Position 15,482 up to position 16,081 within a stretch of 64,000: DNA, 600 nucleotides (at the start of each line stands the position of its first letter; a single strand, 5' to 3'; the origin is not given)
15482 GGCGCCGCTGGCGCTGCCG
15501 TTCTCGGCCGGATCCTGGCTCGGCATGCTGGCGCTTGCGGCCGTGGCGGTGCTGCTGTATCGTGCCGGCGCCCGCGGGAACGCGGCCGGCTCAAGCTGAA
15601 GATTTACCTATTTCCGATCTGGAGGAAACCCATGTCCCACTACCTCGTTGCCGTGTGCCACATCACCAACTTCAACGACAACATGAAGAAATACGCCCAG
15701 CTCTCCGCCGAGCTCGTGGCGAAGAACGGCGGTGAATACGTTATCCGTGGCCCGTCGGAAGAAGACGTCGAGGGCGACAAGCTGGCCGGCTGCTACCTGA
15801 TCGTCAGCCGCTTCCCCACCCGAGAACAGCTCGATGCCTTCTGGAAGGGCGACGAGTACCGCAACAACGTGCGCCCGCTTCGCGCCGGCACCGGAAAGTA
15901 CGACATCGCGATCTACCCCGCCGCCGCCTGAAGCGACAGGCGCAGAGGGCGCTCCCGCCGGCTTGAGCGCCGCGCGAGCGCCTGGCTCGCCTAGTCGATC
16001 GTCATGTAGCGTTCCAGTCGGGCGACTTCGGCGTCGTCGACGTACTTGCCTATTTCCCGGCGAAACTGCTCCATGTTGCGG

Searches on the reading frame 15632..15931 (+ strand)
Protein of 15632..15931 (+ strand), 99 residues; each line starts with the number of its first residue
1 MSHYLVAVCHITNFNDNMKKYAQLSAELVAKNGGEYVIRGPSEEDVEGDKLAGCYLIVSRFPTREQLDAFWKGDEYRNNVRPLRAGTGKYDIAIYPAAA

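Call 75: search_protein_families(library=pfam, proteins=[window:15632-15931:+], max_evalue=0.01)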
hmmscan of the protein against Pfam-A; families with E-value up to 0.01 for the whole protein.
window:15632-15931:+ (99 aa): 1 family
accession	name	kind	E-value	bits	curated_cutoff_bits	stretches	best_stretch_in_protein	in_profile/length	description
PF07045.17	DUF1330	-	1.1e-13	51.7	23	1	4-94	3-90/94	Domain of unknown function (DUF1330)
